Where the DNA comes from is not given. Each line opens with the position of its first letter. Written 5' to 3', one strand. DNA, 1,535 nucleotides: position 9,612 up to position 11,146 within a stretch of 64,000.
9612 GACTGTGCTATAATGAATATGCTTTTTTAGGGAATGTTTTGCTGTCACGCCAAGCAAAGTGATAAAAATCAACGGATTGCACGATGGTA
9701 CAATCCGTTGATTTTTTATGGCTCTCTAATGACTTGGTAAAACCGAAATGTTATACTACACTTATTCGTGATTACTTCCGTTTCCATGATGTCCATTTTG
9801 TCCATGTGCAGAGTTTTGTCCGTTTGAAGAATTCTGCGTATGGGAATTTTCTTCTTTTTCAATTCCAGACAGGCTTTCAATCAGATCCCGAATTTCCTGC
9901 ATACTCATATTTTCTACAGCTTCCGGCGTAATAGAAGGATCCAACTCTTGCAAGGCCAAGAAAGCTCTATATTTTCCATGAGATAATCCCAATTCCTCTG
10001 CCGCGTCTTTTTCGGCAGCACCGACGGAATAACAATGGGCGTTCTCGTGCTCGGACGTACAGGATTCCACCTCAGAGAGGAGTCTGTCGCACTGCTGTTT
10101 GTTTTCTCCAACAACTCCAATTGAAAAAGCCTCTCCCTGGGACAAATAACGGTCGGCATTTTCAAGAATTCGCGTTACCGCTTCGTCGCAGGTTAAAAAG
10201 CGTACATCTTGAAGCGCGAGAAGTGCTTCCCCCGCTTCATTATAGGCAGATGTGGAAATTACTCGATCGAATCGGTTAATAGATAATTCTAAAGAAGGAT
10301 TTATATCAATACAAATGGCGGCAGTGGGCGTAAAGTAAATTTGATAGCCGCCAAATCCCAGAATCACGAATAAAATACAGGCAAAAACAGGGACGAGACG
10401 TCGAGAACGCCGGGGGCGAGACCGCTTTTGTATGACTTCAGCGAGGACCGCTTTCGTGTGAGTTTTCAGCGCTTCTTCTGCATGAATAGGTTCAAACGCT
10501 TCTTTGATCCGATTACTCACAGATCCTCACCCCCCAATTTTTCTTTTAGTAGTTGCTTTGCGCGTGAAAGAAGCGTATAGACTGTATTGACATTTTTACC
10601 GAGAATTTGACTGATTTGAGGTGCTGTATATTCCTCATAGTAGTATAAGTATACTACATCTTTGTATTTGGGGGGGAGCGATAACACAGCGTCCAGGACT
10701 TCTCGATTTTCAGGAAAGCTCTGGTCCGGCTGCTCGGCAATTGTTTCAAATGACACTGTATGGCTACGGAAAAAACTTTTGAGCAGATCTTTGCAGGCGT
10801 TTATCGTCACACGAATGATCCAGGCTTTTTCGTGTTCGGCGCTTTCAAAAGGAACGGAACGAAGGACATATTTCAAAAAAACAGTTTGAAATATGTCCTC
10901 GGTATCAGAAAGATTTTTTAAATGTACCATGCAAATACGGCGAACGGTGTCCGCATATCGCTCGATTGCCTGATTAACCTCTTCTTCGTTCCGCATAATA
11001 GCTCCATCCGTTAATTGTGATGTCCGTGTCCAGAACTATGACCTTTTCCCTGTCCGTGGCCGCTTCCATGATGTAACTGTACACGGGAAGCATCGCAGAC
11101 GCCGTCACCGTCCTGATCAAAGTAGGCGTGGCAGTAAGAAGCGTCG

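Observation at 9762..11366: ECF sigma/anti-sigma operon led by a secreted His-rich protein, with matching His-rich tails on two extracytoplasmic partners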

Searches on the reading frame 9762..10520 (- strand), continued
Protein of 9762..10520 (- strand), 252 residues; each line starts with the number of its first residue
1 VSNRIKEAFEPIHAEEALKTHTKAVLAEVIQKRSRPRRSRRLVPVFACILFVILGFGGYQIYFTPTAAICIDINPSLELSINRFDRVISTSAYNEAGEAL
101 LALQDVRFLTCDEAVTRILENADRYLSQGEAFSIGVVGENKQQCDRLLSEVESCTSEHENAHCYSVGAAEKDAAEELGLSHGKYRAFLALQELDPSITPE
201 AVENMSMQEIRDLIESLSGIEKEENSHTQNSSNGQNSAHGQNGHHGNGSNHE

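Call 48: fold_search(model_id=the predicted structure, library=pdb)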
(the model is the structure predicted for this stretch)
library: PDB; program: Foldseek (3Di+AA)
matches with E <= 10: 660; with E <= 0.001: 10
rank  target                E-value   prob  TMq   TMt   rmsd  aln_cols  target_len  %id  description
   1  8hep_MODEL_1_B        2.0e-08  1.00  0.45  0.64   3.9       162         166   22  Solution structure of the periplasmic domain of the anti-sigma factor RsgI1 from Clostridium thermocellum (released 2023-05-24)
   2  8t9n_A                3.3e-08  1.00  0.44  0.79   2.1       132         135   20  Bacillus subtilis RsgI GGG mutant (released 2023-09-20)
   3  8hdj_D                6.6e-07  1.00  0.48  0.75   3.0       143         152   17  Periplasmic domain of RsgI2 of Clostridium thermocellum (released 2023-05-17)
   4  8hdj_H                1.1e-06  1.00  0.48  0.75   2.5       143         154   17  Periplasmic domain of RsgI2 of Clostridium thermocellum (released 2023-05-17)
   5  8her_MODEL_1_B        1.2e-06  1.00  0.43  0.62   4.6       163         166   19  Solution structure of the periplasmic domain of RsgI6 from Clostridium thermocellum (released 2023-05-24)
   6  8hdj_B                1.5e-06  1.00  0.47  0.74   3.1       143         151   17  Periplasmic domain of RsgI2 of Clostridium thermocellum (released 2023-05-17)
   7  8hdj_F                1.6e-06  1.00  0.48  0.75   2.6       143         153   17  Periplasmic domain of RsgI2 of Clostridium thermocellum (released 2023-05-17)
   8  8t9n_B                1.7e-06  1.00  0.37  0.79   2.1       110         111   19  Bacillus subtilis RsgI GGG mutant (released 2023-09-20)
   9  8heq_MODEL_1_B        6.9e-06  1.00  0.48  0.72   3.0       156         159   18  Solution structure of the periplasmic domain of the anti-sigma factor RsgI2 from Clostridium thermocellum (released 2023-05-24)
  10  8u9o_MODEL_1_B        1.9e-05  1.00  0.45  0.68   3.7       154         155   24  Solution structure of RsgI9 CRE domain from C. thermocellum (released 2024-04-24)
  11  6kvo_A                9.9e-03  0.66  0.22  0.31  14.0       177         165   11  Crystal structure of chloroplast resolvase in complex with Holliday junction (released 2020-04-08)
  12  5ol8_A                3.2e-02  0.28  0.20  0.24  15.5       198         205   12  Structure of human mitochondrial transcription elongation factor (TEFM) C-terminal domain (released 2017-10-18)
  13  5zeb_k                3.7e-02  0.35  0.16  0.29  12.1       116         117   13  M. Smegmatis P/P state 70S ribosome structure (released 2018-09-26)
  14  5qy2_A                5.0e-02  0.14  0.16  0.15  17.1       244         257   13  PanDDA analysis group deposition -- Aar2/RNaseH in complex with fragment F2X-Entry A12b (released 2020-06-10)
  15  3iy8_K                5.3e-02  0.30  0.14  0.28  13.9       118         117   13  Leishmania tarentolae Mitonchondrial Ribosome small subunit (released 2009-07-07)
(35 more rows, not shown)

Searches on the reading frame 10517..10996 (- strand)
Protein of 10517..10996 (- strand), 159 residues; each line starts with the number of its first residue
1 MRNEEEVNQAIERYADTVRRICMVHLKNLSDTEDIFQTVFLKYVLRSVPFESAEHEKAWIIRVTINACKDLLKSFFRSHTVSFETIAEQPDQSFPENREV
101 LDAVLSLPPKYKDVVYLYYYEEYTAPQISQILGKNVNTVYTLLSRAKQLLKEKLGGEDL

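Call 3: search_protein_families(library=pfam, proteins=[window:10517-10996:-], max_evalue=1)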
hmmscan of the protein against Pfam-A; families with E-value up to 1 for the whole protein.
window:10517-10996:- (159 aa): 10 families
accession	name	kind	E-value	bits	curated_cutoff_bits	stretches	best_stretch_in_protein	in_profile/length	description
PF08281.18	Sigma70_r4_2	-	5.8e-15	55.1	25.7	1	98-150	2-54/54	Sigma-70, region 4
PF04542.20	Sigma70_r2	-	1.7e-08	34.6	24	1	11-73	2-66/71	Sigma-70 region 2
PF04545.22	Sigma70_r4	-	3.6e-07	30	24.1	1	106-151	4-49/50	Sigma-70, region 4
PF06056.18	Terminase_5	-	0.0039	17.5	20.3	1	118-145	9-36/58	Putative ATPase subunit of terminase (gpP-like)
PF13384.12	HTH_23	-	0.0075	16.5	24.6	1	120-145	15-40/50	Homeodomain-like domain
PF16248.10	DUF4905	-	0.047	14.1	29.6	1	81-139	20-79/83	Domain of unknown function (DUF4905)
PF08631.16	SPO22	-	0.082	12.8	27.5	1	4-68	138-211/274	Meiosis protein SPO22/ZIP4 like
PF10015.14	ThermoDBP-RP_arch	-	0.13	12.9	25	1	12-39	9-36/78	ThermoDBP-related, archaea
PF12728.13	HTH_17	-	0.14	12.9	27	1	123-145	2-24/51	Helix-turn-helix domain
PF13936.12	HTH_38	-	0.22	11.7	27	1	118-145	16-43/44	Helix-turn-helix domain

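Call 4: search_protein_families(library=ncbifam, proteins=[window:10517-10996:-], max_evalue=1)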
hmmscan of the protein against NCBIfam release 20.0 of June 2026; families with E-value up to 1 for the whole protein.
window:10517-10996:- (159 aa): 84 families (the best 25 are shown)
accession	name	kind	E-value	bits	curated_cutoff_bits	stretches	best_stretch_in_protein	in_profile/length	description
NF006930.0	PRK09415.1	subfamily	2.6e-31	108.8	198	1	4-156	15-177/179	RNA polymerase factor sigma C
NF008891.0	PRK11924.1-5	subfamily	6.9e-31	107.7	259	1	4-157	2-166/171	RNA polymerase sigma factor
TIGR02937.1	sigma70-ECF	superfamily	1.3e-21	77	42.9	1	6-154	2-165/165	sigma-70 family RNA polymerase sigma factor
NF058625.1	sigma_PG0214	equivalog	1.2e-17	64.2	130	1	4-154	3-161/170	GFO_1088 family ECF-type sigma factor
NF009174.0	PRK12522.1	equivalog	2.7e-17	63.3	217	1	4-156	2-169/175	RNA polymerase sigma factor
NF053879.1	RNAPolSigSigVBac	equivalog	3.4e-17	62.6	190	1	4-158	3-159/160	RNA polymerase sigma factor SigV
TIGR02954.1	Sig70_famx3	hypoth_equivalog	7.5e-17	61.6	188.5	1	3-154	14-167/170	RNA polymerase sigma-70 factor, TIGR02954 family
NF004113.0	PRK05602.1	equivalog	6.1e-16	58.7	208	1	3-156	43-203/211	RNA polymerase sigma factor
NF007223.0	PRK09641.1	equivalog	2.9e-15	56.6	209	2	96-155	126-185/187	RNA polymerase sigma factor SigW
TIGR02989.1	Sig-70_gvs1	subfamily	3.5e-15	56.3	124.55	1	8-151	4-155/158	RNA polymerase sigma-70 factor, Rhodopirellula/Verrucomicrobium family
TIGR02983.1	SigE-fam_strep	subfamily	3.7e-15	56.2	141.55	1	3-156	4-160/162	SigE family RNA polymerase sigma factor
TIGR02985.1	Sig70_bacteroi1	subfamily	1.3e-14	54.7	126.4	1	9-154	5-162/162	RNA polymerase sigma-70 factor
TIGR02948.1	SigW_bacill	equivalog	1.7e-13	51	243.1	2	93-155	123-185/187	RNA polymerase sigma factor SigW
TIGR02952.1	Sig70_famx2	equivalog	1.8e-13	50.7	206.45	1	7-153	13-169/170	ECF subfamily RNA polymerase sigma factor, BldN family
NF008888.0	PRK11922.1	equivalog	3.9e-11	43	204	2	87-155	126-197/231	RNA polymerase sigma factor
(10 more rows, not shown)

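Call 6: search_protein_families(library=padloc, proteins=[window:10517-10996:-], max_evalue=0.01)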
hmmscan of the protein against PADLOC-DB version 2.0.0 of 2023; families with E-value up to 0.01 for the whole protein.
window:10517-10996:- (159 aa): 0 families

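Call 63: search_solved_structures(query=window:10517-10996:-, max_evalue=0.001)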
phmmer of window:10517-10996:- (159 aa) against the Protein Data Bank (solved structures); distinct sequences matched with E-value up to 0.001: 13.
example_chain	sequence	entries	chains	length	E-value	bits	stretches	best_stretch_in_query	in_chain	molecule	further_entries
5wuq_A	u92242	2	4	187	2.8e-10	44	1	9-154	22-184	ECF RNA polymerase sigma factor SigW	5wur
9m9d_F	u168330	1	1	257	1.1e-07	35.6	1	9-155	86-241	ECF RNA polymerase sigma factor SigE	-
9m9e_F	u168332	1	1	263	1.2e-07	35.5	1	9-155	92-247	ECF RNA polymerase sigma factor SigE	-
9m98_F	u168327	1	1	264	1.2e-07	35.4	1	9-155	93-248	ECF RNA polymerase sigma factor SigE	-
6dxo_A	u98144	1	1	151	1.8e-06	31.7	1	7-151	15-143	RNA polymerase ECF-subfamily sigma factor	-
7qh5_A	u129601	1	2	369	3.8e-05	27.4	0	6-83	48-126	RNA polymerase sigma factor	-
6jhe_A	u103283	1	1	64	4.2e-05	27.2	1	100-154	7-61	ECF RNA polymerase sigma factor SigW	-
1rp3_A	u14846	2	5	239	0.00024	24.7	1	87-155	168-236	RNA polymerase sigma factor SIGMA-28 (FliA) | RNA polymerase sigma factor FliA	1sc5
5zx2_F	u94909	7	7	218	0.00035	24.2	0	93-152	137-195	ECF RNA polymerase sigma factor SigH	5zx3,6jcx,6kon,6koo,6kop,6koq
6jcy_F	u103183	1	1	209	0.0004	24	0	26-152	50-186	ECF RNA polymerase sigma factor SigH,ECF RNA polymerase sigma factor SigE,ECF RNA polymera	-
8vd6_A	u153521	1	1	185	0.00078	23.1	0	121-152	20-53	CAP REPEAT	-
9wsm_F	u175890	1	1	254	0.00083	23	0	99-154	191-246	RNA polymerase sigma factor FliA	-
9wsf_A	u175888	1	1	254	0.00083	23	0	99-154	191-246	RNA polymerase sigma factor FliA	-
